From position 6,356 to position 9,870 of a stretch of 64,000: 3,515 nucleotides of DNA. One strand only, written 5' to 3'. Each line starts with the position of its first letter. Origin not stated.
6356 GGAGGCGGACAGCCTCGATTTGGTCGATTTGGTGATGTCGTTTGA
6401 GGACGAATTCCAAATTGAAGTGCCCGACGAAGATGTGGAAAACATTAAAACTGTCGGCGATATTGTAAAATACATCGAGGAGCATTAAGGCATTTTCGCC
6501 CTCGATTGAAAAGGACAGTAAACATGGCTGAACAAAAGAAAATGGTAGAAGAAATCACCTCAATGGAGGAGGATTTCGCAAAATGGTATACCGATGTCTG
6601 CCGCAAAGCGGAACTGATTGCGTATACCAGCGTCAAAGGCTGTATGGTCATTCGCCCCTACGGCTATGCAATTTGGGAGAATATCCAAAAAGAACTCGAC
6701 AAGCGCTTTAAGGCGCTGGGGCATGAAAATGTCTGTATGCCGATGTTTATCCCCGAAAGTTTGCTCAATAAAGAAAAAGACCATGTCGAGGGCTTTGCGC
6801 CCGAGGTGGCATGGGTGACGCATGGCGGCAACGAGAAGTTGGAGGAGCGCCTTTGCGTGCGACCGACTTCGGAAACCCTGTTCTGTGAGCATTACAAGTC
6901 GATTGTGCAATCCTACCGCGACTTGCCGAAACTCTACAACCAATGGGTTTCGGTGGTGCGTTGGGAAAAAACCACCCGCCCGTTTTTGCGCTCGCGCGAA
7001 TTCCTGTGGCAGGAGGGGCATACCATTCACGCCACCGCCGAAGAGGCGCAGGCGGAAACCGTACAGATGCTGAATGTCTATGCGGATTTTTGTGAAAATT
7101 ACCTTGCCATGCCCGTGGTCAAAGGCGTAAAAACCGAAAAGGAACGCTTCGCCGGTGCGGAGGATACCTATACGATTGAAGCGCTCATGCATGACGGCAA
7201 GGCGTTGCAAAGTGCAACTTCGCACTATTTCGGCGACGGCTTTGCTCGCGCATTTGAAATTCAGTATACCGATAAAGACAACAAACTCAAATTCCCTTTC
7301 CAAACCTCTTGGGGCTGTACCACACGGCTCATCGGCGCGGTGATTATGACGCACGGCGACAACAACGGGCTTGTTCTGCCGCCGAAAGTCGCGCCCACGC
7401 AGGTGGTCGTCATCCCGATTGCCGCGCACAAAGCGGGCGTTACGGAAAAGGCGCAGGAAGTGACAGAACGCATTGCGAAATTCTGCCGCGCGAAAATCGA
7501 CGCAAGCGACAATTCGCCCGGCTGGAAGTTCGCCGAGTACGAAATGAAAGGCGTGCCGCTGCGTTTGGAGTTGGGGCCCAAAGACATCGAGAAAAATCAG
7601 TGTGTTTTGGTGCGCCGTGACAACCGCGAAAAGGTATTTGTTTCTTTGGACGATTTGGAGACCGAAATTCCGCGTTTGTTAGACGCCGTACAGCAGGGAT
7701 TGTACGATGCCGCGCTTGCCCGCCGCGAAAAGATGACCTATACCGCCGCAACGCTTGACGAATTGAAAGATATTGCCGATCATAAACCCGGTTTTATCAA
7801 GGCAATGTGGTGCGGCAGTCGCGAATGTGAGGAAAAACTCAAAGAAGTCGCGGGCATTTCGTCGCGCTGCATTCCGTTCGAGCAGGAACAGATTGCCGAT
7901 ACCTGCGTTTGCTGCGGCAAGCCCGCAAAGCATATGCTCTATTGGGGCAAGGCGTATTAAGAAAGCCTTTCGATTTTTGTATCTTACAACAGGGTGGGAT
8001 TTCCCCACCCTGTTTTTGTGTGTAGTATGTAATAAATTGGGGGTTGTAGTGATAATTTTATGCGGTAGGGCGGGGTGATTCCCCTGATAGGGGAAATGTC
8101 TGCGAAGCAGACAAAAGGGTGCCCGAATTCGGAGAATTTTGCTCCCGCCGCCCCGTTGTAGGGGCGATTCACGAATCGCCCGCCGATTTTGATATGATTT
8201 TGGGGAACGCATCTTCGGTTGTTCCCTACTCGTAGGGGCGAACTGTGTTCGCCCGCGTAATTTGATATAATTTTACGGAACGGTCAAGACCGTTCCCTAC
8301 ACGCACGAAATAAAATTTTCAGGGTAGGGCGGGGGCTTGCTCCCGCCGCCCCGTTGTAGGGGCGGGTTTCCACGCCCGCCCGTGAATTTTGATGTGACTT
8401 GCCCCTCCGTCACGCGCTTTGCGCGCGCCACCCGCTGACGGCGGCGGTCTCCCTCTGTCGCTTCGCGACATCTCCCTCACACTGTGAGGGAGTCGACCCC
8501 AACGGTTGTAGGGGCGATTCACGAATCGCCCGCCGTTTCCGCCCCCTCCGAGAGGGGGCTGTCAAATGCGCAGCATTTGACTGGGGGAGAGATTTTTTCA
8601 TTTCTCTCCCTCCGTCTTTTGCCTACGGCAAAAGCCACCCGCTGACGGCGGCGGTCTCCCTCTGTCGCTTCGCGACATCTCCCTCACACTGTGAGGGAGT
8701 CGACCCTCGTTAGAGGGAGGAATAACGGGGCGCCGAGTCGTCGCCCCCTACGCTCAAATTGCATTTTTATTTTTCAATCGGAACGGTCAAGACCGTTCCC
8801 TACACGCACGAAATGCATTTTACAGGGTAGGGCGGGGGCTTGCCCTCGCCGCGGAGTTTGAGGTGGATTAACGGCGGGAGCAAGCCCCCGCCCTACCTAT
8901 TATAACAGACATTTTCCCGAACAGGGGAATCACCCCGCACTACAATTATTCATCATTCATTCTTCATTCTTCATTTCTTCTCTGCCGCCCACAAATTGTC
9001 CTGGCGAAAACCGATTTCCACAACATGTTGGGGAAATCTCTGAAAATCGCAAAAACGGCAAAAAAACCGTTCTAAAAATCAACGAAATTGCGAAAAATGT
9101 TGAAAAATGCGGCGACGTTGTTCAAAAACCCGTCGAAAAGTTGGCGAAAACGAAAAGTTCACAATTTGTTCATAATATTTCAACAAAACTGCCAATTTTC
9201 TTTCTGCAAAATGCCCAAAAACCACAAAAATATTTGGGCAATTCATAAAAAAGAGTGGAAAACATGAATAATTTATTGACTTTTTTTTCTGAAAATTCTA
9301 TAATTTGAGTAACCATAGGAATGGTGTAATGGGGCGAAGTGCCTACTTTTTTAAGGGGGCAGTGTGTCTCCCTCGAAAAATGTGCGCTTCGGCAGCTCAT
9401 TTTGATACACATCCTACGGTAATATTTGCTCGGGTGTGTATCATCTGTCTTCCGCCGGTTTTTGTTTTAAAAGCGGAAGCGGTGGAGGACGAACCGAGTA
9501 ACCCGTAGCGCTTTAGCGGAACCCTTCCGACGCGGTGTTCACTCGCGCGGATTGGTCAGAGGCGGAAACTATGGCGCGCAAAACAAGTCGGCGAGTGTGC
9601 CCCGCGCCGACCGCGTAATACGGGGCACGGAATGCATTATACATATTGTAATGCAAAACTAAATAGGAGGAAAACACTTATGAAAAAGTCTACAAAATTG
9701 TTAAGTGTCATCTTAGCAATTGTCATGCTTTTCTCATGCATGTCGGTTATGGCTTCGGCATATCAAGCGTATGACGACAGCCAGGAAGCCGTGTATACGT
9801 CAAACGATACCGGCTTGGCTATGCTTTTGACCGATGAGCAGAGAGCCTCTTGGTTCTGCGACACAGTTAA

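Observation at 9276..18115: Self-contained cohesin-dockerin gene island with cargo of unknown function, between proS and the S10 operon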

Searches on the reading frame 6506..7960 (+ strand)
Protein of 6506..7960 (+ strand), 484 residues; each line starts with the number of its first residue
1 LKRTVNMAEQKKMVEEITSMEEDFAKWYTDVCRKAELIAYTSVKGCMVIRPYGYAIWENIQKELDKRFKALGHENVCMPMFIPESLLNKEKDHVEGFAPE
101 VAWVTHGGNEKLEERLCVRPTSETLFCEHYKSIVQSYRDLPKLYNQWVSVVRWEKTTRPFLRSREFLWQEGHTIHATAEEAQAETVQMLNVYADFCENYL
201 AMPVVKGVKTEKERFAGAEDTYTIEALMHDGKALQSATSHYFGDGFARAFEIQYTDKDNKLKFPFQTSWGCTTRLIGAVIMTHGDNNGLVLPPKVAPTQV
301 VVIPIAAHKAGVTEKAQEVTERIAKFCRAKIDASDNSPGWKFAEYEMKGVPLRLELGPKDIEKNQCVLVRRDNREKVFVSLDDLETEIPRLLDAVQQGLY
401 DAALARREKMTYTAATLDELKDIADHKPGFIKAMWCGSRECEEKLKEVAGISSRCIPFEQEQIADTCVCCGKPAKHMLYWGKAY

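Call 102: search_protein_families(library=ncbifam, proteins=[window:6506-7960:+], max_evalue=1e-10)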
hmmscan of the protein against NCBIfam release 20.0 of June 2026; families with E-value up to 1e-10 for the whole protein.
window:6506-7960:+ (484 aa): 6 families
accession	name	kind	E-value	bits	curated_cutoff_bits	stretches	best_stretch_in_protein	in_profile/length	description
TIGR00408.1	proS_fam_I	equivalog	2.5e-181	603.7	437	1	19-484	3-475/475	proline--tRNA ligase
NF008979.1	PRK12325.1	exception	2.7e-33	115.5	550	2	231-385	277-433/437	proline--tRNA ligase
NF006625.0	PRK09194.1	equivalog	1.9e-30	106.3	558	1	242-387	411-557/559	proline--tRNA ligase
TIGR00409.1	proS_fam_II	equivalog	5.8e-28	98.1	306.7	1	242-386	417-563/568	proline--tRNA ligase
TIGR00418.1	thrS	equivalog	2.2e-21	76.4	383.65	1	248-384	424-557/565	threonine--tRNA ligase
NF003068.0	PRK03991.1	equivalog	2e-12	46.3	484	1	247-390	442-590/613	threonine--tRNA ligase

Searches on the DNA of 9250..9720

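Call 63: search_rna_families(source=window, start=9250, end=9720, threshold=evalue, max_evalue=10, show_alignments=2)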
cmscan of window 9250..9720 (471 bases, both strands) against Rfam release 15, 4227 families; matches with E-value up to 10: 5.
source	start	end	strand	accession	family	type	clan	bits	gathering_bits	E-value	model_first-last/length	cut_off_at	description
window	9280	9360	+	RF00652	MIR478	Gene; miRNA;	-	16.4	50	6.3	1-91/91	no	MIR478 microRNA precursor family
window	9255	9294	+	RF01188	snR56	Gene; snRNA; snoRNA; CD-box;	CL00049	16.3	54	8.5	52-84/84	no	Small nucleolar RNA snR56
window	9571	9625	+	RF02067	STnc310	Gene; sRNA;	-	15.2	40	3.6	1-61/61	no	Salmonella enterica sRNA STnc310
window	9340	9373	-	RF02914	DUF805b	Cis-reg;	CL00115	14.5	35.6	0.24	1-35/35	no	DUF805b RNA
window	9260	9295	-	RF00180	REN-SRE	Cis-reg;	-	11.4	41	5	1-37/37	no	Renin stability regulatory element (REN-SRE)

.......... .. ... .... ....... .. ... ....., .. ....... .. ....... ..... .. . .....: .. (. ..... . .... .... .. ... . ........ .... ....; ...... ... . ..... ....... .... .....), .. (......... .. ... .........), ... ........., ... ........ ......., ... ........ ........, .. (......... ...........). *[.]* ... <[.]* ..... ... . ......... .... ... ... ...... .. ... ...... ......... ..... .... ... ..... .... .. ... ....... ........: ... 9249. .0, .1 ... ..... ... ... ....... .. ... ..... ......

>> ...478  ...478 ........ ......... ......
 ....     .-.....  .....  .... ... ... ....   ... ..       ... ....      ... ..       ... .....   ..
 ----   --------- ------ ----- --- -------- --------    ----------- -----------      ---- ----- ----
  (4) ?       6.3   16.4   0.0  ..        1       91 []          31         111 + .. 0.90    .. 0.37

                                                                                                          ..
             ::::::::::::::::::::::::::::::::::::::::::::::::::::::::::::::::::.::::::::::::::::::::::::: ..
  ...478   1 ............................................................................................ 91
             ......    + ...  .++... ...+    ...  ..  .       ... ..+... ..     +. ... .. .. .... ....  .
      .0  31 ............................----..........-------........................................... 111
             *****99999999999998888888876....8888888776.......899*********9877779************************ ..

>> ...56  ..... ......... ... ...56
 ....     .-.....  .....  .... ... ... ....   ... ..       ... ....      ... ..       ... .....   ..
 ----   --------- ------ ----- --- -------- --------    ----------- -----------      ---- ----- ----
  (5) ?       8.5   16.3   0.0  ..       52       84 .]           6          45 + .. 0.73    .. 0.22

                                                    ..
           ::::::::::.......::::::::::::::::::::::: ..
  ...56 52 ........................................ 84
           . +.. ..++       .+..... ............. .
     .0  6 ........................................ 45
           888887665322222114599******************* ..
